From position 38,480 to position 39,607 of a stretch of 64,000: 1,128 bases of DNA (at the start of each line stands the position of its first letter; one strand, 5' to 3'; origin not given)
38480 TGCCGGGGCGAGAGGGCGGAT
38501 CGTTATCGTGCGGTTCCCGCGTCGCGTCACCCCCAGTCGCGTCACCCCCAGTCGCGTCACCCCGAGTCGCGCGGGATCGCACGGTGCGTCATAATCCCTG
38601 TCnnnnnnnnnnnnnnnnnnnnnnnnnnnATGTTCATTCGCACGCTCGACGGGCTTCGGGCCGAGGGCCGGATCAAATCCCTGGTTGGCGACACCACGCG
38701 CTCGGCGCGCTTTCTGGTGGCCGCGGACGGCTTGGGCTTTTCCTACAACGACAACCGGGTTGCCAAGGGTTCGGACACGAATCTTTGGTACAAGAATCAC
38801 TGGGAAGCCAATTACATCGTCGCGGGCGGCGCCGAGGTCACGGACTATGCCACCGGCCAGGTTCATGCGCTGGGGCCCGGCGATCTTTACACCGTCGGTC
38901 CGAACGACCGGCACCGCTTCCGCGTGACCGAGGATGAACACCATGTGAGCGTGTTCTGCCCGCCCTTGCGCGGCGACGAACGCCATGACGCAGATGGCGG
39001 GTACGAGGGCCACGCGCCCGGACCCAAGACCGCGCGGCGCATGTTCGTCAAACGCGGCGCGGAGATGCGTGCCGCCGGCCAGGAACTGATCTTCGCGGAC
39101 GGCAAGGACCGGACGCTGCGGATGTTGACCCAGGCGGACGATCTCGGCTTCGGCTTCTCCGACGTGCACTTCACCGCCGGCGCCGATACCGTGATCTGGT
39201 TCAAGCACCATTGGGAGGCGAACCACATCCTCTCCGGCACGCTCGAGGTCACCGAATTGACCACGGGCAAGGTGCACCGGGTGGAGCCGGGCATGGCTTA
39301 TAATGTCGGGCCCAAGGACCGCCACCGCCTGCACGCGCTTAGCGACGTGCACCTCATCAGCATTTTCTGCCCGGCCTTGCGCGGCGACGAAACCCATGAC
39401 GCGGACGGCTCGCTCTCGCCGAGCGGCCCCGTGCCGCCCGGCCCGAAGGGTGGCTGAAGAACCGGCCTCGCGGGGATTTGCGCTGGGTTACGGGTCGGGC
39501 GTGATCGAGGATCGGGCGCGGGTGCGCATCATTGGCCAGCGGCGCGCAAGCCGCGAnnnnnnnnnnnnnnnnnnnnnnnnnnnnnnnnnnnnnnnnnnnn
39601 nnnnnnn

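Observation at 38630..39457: Fused double ectoine-synthase-fold (EctC-like) protein without ectA/ectB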

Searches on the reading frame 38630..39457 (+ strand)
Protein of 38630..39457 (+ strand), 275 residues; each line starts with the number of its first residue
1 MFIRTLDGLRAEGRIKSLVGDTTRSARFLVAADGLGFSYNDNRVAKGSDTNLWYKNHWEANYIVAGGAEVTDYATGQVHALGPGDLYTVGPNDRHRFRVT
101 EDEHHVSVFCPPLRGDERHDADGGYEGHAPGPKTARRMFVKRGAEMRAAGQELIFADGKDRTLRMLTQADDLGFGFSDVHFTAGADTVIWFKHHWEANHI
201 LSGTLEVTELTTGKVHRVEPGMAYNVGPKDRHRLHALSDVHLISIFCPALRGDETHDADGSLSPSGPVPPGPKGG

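Call 3: search_protein_families(library=pfam, proteins=[window:38630-39457:+], max_evalue=0.01)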
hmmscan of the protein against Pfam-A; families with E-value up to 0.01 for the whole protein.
window:38630-39457:+ (275 aa): 5 families
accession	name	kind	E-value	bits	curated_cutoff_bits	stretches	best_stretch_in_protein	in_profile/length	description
PF06339.18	Ectoine_synth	-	1.5e-61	206.7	27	2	1-126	1-124/127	Ectoine synthase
PF07883.17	Cupin_2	-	1e-13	51.2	27.2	2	56-109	18-67/70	Cupin domain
PF05899.18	Cupin_3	-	9.9e-07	28.8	23.5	1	53-99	21-66/74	EutQ-like cupin domain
PF09564.16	RE_NgoBV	-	3.3e-06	27.2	25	0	169-240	118-189/238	NgoBV restriction endonuclease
PF02311.25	AraC_binding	-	5.5e-05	23.4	21.1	1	64-131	29-94/135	AraC-like ligand binding domain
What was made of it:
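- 38630..39457 (+): Gene for the fused double EctC-like protein (275 aa; NCBI MFN0044587.1, named 'ectoine synthase'). Pfam PF06339 in two stretches, E 1.5e-61 (call 3).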

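Call 4: search_protein_families(library=ncbifam, proteins=[window:38630-39457:+], max_evalue=0.01)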
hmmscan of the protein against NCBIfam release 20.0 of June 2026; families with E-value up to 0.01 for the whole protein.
window:38630-39457:+ (275 aa): 3 families
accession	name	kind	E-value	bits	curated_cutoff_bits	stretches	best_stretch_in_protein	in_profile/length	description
NF009806.0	PRK13290.1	subfamily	6.9e-64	213.7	128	2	1-126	1-124/130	ectoine synthase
NF038084.1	DHCW_cupin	hypoth_equivalog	0.0005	20.1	70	0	198-242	58-102/106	DHCW motif cupin fold protein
NF049940.1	MandnitrLy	equivalog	0.0037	17.1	140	0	158-235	19-95/130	(R)-mandelonitrile lyase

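Call 5: search_solved_structures(query=window:38630-39457:+, max_evalue=0.001, show_alignments=3)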
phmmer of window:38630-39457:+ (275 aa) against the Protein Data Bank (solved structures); distinct sequences matched with E-value up to 0.001: 4.
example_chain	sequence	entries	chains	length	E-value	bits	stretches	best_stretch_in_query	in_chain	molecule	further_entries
5bxx_A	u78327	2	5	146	9e-22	81.1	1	1-127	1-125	L-ectoine synthase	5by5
5onn_A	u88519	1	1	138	4.5e-21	78.8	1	22-130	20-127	L-ectoine synthase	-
5ono_A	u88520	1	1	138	4.6e-21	78.8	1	22-130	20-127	L-ectoine synthase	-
5onm_A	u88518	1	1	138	9.4e-21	77.8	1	22-130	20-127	L-ectoine synthase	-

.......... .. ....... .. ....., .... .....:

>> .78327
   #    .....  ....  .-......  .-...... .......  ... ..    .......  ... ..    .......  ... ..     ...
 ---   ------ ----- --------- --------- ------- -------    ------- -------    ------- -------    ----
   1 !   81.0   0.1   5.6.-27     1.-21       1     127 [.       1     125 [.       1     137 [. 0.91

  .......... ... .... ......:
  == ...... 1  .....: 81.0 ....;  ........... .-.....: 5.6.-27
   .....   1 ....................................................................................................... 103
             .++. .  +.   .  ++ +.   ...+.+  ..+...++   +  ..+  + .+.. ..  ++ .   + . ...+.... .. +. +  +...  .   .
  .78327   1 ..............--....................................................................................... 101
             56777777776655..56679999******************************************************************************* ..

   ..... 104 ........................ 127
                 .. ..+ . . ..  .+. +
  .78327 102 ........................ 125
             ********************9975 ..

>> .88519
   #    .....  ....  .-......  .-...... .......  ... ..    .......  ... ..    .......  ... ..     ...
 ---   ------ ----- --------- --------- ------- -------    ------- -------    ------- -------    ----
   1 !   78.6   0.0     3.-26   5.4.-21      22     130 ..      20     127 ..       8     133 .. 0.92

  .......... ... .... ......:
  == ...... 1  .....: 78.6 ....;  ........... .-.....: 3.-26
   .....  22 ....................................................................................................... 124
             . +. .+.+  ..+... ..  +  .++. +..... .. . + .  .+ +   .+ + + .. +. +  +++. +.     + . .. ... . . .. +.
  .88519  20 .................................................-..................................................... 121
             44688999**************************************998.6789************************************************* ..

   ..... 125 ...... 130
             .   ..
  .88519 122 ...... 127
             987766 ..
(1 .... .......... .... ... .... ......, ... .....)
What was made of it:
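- On Ectoine synthase EctC (bona fide): The best solved relatives are EctC structures (call 5).
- Checked: The only solved relatives by sequence are EctC structures 5bxx and 5onm, E about 1e-21 (call 5).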

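Call 7: find_homologous_proteins(query=window:38630-39457:+, max_evalue=0.00001)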
Query window:38630-39457:+ (275 aa): 589 proteins with E <= 0.00001 among 2171 candidates; the best 120 are listed.
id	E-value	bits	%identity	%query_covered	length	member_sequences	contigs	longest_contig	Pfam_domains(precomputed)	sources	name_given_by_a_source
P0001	3.0e-181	619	96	100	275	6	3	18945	PF06339.19,PF07883.18,PF05899.19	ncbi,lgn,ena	-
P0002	9.4e-144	496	79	100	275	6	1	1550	PF06339.19,PF07883.18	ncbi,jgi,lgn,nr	ncbi:MAG: hypothetical protein FJX51_12455 [Alphaproteobacteria bacterium]|nr:hypothetical protein [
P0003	8.1e-143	493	75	100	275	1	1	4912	PF06339.19,PF07883.18,PF05899.19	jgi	jgi:quercetin dioxygenase-like cupin family protein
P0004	2.3e-141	488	76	95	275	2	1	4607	PF06339.19,PF07883.18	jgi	jgi:L-ectoine synthase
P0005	2.5e-140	485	74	95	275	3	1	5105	PF06339.19,PF07883.18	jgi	jgi:quercetin dioxygenase-like cupin family protein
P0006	6.7e-139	480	74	95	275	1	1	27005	PF06339.19,PF07883.18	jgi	jgi:L-ectoine synthase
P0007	2.2e-138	479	72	95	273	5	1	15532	PF06339.19,PF07883.18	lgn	-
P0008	2.3e-138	479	74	95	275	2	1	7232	PF06339.19,PF07883.18,PF05899.19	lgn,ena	-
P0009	3.5e-138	478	56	99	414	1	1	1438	PF06339.19,PF07883.18,PF02311.26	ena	-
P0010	9.2e-138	477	73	95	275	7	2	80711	PF06339.19,PF07883.18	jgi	jgi:quercetin dioxygenase-like cupin family protein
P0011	1.5e-137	476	74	95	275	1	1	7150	PF06339.19,PF07883.18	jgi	jgi:L-ectoine synthase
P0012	2.7e-137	475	74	100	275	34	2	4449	PF06339.19,PF07883.18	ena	-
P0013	3.0e-137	475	74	95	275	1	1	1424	PF06339.19,PF07883.18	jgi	jgi:quercetin dioxygenase-like cupin family protein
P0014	2.9e-136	472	73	100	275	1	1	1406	PF06339.19,PF07883.18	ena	-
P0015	2.7e-135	469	72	100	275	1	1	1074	PF06339.19,PF07883.18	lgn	-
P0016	8.9e-135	467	72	100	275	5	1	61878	PF06339.19,PF07883.18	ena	-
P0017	2.9e-134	465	72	99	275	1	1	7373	PF06339.19,PF07883.18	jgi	jgi:L-ectoine synthase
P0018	5.3e-134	464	72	95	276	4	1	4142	PF06339.19,PF07883.18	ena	-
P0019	7.4e-134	464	71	95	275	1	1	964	PF06339.19,PF07883.18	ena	-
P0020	1.0e-133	463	70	96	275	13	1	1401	PF06339.19,PF07883.18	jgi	-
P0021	4.6e-133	461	72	95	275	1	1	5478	PF06339.19,PF07883.18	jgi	jgi:quercetin dioxygenase-like cupin family protein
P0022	1.5e-132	459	71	95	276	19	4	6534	PF06339.19,PF07883.18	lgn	-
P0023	6.1e-132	458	68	95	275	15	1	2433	PF06339.19,PF07883.18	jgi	jgi:quercetin dioxygenase-like cupin family protein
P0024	1.8e-131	456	71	95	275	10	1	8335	PF06339.19,PF07883.18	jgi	jgi:L-ectoine synthase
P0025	3.7e-131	455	68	95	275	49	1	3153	PF06339.19,PF07883.18,PF05899.19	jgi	jgi:L-ectoine synthase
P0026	5.7e-131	454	69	95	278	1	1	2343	PF06339.19,PF07883.18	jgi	jgi:L-ectoine synthase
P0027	5.8e-131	454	71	99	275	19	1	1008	PF06339.19,PF07883.18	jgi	-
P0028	6.2e-131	454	70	99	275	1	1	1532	PF06339.19,PF07883.18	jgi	jgi:L-ectoine synthase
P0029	6.6e-131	454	71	95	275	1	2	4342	PF06339.19,PF07883.18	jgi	jgi:L-ectoine synthase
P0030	8.1e-131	454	70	100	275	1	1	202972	PF06339.19,PF07883.18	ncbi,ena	-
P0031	1.2e-130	453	68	95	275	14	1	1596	PF06339.19,PF07883.18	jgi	jgi:quercetin dioxygenase-like cupin family protein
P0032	2.2e-130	452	70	96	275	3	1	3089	PF06339.19,PF07883.18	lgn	-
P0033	3.1e-130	452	69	96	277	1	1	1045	PF06339.19,PF07883.18,PF02311.26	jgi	-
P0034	5.3e-130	451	69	95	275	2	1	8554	PF06339.19,PF07883.18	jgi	jgi:quercetin dioxygenase-like cupin family protein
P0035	1.2e-129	450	69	95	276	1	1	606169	PF06339.19,PF07883.18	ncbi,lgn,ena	ncbi:MAG: ectoine synthase [Alphaproteobacteria bacterium]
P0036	1.3e-129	450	69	95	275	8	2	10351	PF06339.19,PF07883.18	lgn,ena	-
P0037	1.5e-129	450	70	99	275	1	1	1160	PF06339.19,PF07883.18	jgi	jgi:L-ectoine synthase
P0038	2.2e-129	449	69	95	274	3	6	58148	PF06339.19,PF07883.18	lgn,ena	-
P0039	2.2e-129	449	68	100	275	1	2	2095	PF06339.19,PF07883.18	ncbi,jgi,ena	-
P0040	2.5e-129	449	68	96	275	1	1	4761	PF06339.19,PF07883.18,PF05899.19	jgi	jgi:L-ectoine synthase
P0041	2.6e-129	449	71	96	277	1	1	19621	PF06339.19,PF07883.18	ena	-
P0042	3.6e-129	448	68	99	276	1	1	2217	PF06339.19,PF07883.18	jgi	jgi:L-ectoine synthase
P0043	3.9e-129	448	69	95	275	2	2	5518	PF06339.19,PF07883.18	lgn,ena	-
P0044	3.9e-129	448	70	100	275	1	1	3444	PF06339.19,PF07883.18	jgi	jgi:quercetin dioxygenase-like cupin family protein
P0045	4.3e-129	448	68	96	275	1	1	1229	PF06339.19,PF07883.18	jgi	jgi:L-ectoine synthase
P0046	6.2e-129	448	70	99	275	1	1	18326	PF06339.19,PF07883.18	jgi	jgi:L-ectoine synthase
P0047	8.9e-129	447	67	96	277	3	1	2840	PF06339.19,PF07883.18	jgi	jgi:L-ectoine synthase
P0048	1.5e-128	446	68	95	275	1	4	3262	PF06339.19,PF07883.18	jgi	jgi:mannose-6-phosphate isomerase-like protein (cupin superfamily)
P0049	2.1e-128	446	69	95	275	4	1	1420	PF06339.19,PF07883.18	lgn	-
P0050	2.9e-128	445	67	95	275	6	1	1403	PF06339.19,PF07883.18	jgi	jgi:L-ectoine synthase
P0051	3.7e-128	445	67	95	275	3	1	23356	PF06339.19,PF07883.18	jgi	jgi:L-ectoine synthase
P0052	4.1e-128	445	71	90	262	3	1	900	PF06339.19,PF07883.18,PF05899.19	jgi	jgi:L-ectoine synthase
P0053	1.2e-127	443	68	96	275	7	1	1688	PF06339.19,PF07883.18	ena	-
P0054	1.6e-127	443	68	95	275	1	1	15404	PF06339.19,PF07883.18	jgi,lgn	jgi:L-ectoine synthase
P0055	2.3e-127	442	66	95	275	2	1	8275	PF06339.19,PF07883.18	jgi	jgi:L-ectoine synthase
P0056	2.5e-127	442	68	95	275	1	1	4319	PF06339.19,PF07883.18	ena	-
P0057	6.0e-127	441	66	95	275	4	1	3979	PF06339.19,PF07883.18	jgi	jgi:L-ectoine synthase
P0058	8.1e-127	441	67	100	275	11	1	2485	PF06339.19,PF07883.18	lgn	-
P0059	9.1e-127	441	69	100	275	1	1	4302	PF06339.19,PF07883.18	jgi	-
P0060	1.2e-126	440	68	95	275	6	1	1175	PF06339.19,PF07883.18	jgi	-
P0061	7.4e-126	438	68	95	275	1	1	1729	PF06339.19,PF07883.18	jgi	-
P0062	1.1e-125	437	67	99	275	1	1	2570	PF06339.19,PF07883.18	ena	-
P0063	1.9e-125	436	68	95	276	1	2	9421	PF06339.19,PF07883.18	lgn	-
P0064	2.7e-125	436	67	95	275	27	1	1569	PF06339.19,PF07883.18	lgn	-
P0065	3.3e-125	435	68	96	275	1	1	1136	PF06339.19,PF07883.18,PF02311.26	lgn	-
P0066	5.4e-125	435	68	99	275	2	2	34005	PF06339.19,PF07883.18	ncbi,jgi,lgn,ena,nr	ncbi:MAG TPA: ectoine synthase [Alphaproteobacteria bacterium]|nr:ectoine synthase [Alphaproteobacte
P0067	8.1e-125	434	66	95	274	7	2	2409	PF06339.19,PF07883.18,PF05899.19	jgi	jgi:L-ectoine synthase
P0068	1.3e-124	433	65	95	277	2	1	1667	PF06339.19,PF07883.18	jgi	jgi:L-ectoine synthase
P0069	2.0e-124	433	68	100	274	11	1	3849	PF06339.19,PF07883.18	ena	-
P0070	2.3e-124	433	66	95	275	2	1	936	PF06339.19,PF07883.18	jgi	jgi:L-ectoine synthase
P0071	2.5e-124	433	66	95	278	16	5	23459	PF06339.19,PF07883.18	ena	-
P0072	2.6e-124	432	68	99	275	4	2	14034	PF06339.19,PF07883.18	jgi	jgi:quercetin dioxygenase-like cupin family protein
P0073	4.0e-124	432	66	99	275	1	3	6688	PF06339.19,PF07883.18,PF05899.19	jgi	-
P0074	3.9e-123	429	66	100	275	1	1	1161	PF06339.19,PF07883.18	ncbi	-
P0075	1.8e-122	426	66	100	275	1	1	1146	PF06339.19,PF07883.18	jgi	jgi:L-ectoine synthase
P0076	1.9e-122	426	66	95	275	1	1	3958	PF06339.19,PF07883.18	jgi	jgi:L-ectoine synthase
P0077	2.5e-122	426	65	96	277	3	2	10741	PF06339.19,PF07883.18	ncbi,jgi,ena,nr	ncbi:MAG TPA: ectoine synthase [Stellaceae bacterium]|nr:ectoine synthase [Stellaceae bacterium]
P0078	2.6e-122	426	64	96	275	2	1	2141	PF06339.19,PF07883.18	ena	-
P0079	4.2e-122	425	67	95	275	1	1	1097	PF06339.19,PF07883.18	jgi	jgi:L-ectoine synthase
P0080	5.8e-122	425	66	99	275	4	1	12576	PF06339.19,PF07883.18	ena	-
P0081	9.6e-122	424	65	95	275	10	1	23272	PF06339.19,PF07883.18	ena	-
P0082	1.1e-121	424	65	95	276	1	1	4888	PF06339.19,PF07883.18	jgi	jgi:L-ectoine synthase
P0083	2.3e-121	423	65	95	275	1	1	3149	PF06339.19,PF07883.18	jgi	jgi:L-ectoine synthase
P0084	7.5e-121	421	66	94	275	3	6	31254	PF06339.19,PF07883.18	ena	-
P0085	8.1e-121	421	66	96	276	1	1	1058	PF06339.19,PF07883.18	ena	-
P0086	1.7e-120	420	66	100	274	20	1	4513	PF06339.19,PF07883.18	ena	-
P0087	1.9e-120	420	66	96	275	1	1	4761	PF06339.19,PF07883.18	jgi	jgi:L-ectoine synthase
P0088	2.0e-120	420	67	99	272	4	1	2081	PF06339.19,PF07883.18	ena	-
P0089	3.1e-120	419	65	96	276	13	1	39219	PF06339.19,PF07883.18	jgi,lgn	jgi:L-ectoine synthase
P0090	3.8e-120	419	66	100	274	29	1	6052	PF06339.19,PF07883.18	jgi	jgi:L-ectoine synthase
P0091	4.0e-120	419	67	100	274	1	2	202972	PF06339.19,PF07883.18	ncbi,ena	-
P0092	4.1e-120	419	64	95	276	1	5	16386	PF06339.19,PF07883.18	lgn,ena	-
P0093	4.6e-120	419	66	96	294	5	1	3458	PF06339.19,PF07883.18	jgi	jgi:L-ectoine synthase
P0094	6.6e-120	418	65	98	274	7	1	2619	PF06339.19,PF07883.18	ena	-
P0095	6.7e-120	418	65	99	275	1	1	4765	PF06339.19,PF07883.18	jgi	-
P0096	1.0e-119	417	65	96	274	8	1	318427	PF06339.19,PF07883.18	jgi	jgi:quercetin dioxygenase-like cupin family protein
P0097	1.2e-119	417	64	96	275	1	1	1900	PF06339.19,PF07883.18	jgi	jgi:L-ectoine synthase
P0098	1.4e-119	417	65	95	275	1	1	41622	PF06339.19,PF07883.18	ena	-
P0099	2.8e-119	416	64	96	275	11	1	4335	PF06339.19,PF07883.18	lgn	-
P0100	4.1e-119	415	66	96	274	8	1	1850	PF06339.19,PF07883.18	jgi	jgi:L-ectoine synthase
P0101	4.7e-119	415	68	89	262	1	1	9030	PF06339.19,PF07883.18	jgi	jgi:L-ectoine synthase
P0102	4.9e-119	415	65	95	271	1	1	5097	PF06339.19,PF07883.18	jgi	jgi:L-ectoine synthase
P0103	5.7e-119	415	65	100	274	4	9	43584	PF06339.19,PF07883.18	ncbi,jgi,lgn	jgi:L-ectoine synthase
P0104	6.7e-119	415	65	95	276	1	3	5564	PF06339.19,PF07883.18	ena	-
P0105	7.0e-119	415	66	96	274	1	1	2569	PF06339.19,PF07883.18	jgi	jgi:L-ectoine synthase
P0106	7.5e-119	415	66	100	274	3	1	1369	PF06339.19,PF07883.18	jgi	jgi:L-ectoine synthase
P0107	8.3e-119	414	65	95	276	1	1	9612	PF06339.19,PF07883.18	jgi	jgi:L-ectoine synthase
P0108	8.4e-119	414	65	100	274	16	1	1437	PF06339.19,PF07883.18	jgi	-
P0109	1.1e-118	414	65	99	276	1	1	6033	PF06339.19,PF07883.18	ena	-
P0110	1.2e-118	414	65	100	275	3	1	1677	PF06339.19,PF07883.18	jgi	-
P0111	2.3e-118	413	65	96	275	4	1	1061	PF06339.19,PF07883.18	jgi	jgi:L-ectoine synthase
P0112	2.8e-118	413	65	100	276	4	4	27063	PF06339.19,PF07883.18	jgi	jgi:L-ectoine synthase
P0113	3.3e-118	412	64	95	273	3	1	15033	PF06339.19,PF07883.18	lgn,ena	-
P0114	3.3e-118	412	64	96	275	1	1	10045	PF06339.19,PF07883.18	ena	-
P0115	3.9e-118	412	64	96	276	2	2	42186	PF06339.19,PF07883.18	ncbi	ncbi:MAG: ectoine synthase [Parvibaculaceae bacterium]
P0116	5.3e-118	412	65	100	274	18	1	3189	PF06339.19,PF07883.18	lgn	-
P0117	6.4e-118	411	63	95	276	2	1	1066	PF06339.19,PF07883.18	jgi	jgi:L-ectoine synthase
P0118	8.4e-118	411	66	100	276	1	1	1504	PF06339.19,PF07883.18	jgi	jgi:quercetin dioxygenase-like cupin family protein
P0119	1.1e-117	411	63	96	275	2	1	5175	PF06339.19,PF07883.18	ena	-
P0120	1.2e-117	411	65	100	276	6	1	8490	PF06339.19,PF07883.18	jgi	jgi:L-ectoine synthase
